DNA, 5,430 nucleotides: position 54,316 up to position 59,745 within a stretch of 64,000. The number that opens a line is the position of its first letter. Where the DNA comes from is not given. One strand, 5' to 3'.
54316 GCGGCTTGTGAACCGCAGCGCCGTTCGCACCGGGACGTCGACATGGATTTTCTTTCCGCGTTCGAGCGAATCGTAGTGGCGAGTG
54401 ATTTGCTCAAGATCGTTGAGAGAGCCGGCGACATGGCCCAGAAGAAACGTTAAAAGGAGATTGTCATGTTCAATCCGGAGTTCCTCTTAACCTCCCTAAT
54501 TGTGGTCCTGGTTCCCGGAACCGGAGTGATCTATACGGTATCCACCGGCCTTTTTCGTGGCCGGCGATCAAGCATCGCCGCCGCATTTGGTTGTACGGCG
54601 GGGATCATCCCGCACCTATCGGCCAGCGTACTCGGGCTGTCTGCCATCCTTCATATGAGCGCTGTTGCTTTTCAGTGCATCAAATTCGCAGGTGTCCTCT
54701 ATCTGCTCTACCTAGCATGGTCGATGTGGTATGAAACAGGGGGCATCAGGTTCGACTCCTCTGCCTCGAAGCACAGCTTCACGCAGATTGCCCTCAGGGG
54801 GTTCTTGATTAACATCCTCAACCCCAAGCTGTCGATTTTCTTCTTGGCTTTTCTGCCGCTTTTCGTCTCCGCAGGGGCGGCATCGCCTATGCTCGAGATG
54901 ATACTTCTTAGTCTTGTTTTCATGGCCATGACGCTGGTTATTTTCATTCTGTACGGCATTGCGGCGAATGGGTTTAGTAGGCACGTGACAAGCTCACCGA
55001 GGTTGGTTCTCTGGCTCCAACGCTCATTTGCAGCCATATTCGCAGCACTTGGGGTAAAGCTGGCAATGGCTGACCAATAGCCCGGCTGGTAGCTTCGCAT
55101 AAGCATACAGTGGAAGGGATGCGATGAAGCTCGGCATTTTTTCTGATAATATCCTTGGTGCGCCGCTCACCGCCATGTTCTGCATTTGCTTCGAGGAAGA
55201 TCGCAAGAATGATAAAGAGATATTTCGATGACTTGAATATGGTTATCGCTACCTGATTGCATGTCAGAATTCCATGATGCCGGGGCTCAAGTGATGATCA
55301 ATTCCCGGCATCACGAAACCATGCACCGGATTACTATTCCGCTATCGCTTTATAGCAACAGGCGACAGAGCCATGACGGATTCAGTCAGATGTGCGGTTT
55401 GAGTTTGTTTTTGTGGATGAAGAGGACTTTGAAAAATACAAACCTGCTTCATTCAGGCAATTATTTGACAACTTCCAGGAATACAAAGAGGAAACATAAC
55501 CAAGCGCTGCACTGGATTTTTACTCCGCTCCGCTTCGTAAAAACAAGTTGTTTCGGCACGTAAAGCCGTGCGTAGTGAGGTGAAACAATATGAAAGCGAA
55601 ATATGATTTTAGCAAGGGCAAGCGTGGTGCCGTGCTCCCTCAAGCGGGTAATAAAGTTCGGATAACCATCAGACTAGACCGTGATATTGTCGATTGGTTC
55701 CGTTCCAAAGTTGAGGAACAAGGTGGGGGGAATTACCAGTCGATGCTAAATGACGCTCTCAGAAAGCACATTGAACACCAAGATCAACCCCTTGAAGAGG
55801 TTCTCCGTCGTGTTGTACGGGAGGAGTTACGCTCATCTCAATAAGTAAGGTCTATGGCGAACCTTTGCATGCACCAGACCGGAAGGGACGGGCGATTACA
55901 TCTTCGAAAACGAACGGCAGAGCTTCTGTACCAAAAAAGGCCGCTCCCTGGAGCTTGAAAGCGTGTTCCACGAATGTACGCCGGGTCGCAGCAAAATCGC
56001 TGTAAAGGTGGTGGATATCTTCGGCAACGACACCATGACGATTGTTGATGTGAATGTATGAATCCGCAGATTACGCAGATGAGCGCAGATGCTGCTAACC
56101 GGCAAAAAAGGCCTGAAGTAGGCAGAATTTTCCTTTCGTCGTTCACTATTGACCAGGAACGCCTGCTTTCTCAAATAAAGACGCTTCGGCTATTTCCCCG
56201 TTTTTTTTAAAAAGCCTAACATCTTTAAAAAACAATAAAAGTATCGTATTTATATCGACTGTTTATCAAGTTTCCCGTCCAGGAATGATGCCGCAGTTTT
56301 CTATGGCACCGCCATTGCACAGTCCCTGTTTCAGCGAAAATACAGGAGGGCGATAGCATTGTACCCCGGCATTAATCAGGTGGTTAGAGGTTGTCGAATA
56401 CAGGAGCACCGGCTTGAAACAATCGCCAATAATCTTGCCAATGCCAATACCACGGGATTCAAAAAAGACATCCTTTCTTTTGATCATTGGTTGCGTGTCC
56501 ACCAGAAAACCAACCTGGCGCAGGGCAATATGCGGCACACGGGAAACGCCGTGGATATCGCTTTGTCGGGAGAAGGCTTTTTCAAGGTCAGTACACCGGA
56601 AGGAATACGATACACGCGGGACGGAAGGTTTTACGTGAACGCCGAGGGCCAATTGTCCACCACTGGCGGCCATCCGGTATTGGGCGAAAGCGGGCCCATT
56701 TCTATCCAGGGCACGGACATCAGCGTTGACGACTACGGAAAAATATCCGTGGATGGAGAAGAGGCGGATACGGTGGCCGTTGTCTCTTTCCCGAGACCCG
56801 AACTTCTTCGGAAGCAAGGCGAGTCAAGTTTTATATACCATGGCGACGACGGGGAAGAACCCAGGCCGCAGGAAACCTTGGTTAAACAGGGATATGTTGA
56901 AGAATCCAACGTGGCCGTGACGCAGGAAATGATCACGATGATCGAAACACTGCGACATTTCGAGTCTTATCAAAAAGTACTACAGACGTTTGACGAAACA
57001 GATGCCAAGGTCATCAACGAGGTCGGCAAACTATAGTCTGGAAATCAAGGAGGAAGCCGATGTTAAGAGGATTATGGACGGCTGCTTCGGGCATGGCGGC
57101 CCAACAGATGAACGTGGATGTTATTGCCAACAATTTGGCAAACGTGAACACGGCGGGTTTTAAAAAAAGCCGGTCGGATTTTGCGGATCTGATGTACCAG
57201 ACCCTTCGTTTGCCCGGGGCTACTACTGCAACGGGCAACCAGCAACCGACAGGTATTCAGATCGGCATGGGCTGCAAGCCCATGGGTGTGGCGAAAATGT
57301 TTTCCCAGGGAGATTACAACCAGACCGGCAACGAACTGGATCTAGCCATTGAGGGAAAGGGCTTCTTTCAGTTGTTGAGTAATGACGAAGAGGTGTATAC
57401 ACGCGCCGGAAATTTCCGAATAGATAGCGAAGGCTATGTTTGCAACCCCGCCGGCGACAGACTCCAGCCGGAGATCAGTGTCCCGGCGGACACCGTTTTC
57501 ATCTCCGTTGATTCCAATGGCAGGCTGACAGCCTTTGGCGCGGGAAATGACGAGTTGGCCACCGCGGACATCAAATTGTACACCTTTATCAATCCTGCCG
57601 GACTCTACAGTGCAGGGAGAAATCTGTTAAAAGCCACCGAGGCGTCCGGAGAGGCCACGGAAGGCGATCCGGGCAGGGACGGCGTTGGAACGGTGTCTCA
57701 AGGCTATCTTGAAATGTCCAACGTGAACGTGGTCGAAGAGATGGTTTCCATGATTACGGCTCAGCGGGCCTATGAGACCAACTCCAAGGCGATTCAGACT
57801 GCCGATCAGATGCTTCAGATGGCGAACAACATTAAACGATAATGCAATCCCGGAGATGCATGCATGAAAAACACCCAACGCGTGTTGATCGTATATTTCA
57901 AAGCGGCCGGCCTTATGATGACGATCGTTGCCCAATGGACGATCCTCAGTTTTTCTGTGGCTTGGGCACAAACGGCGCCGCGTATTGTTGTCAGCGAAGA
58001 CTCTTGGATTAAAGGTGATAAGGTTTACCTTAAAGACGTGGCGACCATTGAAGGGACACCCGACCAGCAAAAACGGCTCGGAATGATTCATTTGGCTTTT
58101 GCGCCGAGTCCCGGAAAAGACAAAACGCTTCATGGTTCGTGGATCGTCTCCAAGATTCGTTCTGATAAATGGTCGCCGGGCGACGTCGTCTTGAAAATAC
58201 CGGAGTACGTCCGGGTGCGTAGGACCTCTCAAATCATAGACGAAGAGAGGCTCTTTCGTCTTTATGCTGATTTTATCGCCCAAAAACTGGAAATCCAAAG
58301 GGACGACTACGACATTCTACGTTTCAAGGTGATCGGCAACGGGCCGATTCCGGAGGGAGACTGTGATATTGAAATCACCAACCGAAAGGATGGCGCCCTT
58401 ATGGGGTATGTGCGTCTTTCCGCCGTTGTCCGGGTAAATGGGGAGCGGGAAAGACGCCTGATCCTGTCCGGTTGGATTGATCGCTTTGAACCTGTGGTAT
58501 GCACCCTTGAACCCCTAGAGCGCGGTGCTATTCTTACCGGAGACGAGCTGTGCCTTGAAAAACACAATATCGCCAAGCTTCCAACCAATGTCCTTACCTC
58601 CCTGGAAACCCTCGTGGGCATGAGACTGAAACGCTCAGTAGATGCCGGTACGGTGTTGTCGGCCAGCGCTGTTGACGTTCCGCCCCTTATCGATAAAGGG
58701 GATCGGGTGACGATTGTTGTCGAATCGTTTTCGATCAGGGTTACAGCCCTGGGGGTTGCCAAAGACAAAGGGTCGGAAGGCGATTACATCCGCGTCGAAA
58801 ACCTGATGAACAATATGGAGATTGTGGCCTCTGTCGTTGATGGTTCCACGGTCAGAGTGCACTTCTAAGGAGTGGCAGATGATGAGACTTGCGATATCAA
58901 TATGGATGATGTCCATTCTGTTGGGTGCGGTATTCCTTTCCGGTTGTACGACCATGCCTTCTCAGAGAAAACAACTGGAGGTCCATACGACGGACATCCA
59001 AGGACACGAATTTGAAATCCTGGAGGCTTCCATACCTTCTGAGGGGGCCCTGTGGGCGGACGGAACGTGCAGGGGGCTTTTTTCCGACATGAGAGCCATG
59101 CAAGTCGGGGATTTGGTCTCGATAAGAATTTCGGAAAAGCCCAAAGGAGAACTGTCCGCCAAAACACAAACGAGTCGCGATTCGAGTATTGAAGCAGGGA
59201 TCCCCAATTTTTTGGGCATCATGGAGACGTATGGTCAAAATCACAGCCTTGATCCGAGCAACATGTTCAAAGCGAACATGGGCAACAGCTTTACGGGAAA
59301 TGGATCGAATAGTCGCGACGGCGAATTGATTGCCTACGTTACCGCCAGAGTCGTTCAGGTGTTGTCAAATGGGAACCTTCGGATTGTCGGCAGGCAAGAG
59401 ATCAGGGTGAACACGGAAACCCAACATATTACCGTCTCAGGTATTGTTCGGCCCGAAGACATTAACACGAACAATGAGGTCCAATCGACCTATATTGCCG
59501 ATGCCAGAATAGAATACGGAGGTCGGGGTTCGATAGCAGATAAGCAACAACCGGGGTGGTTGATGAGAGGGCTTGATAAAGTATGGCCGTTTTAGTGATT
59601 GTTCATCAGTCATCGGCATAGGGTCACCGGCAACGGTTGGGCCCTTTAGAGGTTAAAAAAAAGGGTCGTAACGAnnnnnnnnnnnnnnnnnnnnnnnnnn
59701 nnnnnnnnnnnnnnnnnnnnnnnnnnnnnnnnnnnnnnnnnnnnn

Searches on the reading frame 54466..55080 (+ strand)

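Call 82: search_protein_families(library=pfam, proteins=[window:54466-55080:+], max_evalue=0.001)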
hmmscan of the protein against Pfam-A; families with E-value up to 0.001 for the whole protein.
window:54466-55080:+ (204 aa): 1 family
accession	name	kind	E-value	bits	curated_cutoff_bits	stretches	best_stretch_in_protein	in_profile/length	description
PF01810.24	LysE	-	2.1e-31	109.4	25.6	1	11-201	1-191/193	LysE type translocator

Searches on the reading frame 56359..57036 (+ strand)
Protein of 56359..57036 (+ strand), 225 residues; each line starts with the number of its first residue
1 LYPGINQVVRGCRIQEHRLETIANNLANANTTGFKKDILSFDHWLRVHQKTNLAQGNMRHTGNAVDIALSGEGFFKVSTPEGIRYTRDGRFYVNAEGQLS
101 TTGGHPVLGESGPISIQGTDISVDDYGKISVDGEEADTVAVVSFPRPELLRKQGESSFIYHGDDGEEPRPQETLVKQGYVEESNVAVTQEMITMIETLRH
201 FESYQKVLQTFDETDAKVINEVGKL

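Call 82: search_protein_families(library=pfam, proteins=[window:56359-57036:+], max_evalue=0.001)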
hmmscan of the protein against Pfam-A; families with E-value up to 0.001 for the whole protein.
window:56359-57036:+ (225 aa): 3 families
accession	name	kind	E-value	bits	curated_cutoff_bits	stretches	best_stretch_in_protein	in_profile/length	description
PF06429.18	Flg_bbr_C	-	2.7e-14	52.9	23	1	176-220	1-45/46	Flagellar basal body rod FlgEFG protein C-terminal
PF22692.1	LlgE_F_G_D1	-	2.9e-14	53.4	27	1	68-131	1-64/64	Flagellar hook protein FlgE/F/G D1 domain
PF00460.25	Flg_bb_rod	-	8.8e-09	35.6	20.7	1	16-35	12-31/31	Flagella basal body rod protein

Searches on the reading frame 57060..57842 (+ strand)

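Call 82: search_protein_families(library=pfam, proteins=[window:57060-57842:+], max_evalue=0.001)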
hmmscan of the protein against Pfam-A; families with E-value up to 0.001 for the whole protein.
window:57060-57842:+ (260 aa): 3 families
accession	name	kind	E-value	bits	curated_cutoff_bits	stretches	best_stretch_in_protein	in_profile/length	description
PF06429.18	Flg_bbr_C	-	1.4e-23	82.6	23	1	214-258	2-46/46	Flagellar basal body rod FlgEFG protein C-terminal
PF22692.1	LlgE_F_G_D1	-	4.9e-19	68.7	27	1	96-158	1-64/64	Flagellar hook protein FlgE/F/G D1 domain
PF00460.25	Flg_bb_rod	-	1.6e-11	44.3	20.7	1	7-35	3-31/31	Flagella basal body rod protein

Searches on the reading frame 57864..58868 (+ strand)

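Call 82: search_protein_families(library=pfam, proteins=[window:57864-58868:+], max_evalue=0.001)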
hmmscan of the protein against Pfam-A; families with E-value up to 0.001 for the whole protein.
window:57864-58868:+ (334 aa): 2 families
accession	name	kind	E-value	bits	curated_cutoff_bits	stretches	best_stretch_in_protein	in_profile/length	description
PF13144.11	ChapFlgA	-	5.3e-30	104.4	23.8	1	210-332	2-122/122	Chaperone for flagella basal body P-ring formation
PF08666.17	SAF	-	5e-06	27.4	21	1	210-270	2-62/63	SAF domain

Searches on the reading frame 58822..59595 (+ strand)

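Call 82: search_protein_families(library=pfam, proteins=[window:58822-59595:+], max_evalue=0.001)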
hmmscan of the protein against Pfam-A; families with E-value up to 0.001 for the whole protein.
window:58822-59595:+ (257 aa): 1 family
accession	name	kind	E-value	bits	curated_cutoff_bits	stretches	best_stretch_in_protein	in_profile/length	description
PF02107.21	FlgH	-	4.4e-60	202.6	27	1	73-256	3-172/172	Flagellar L-ring protein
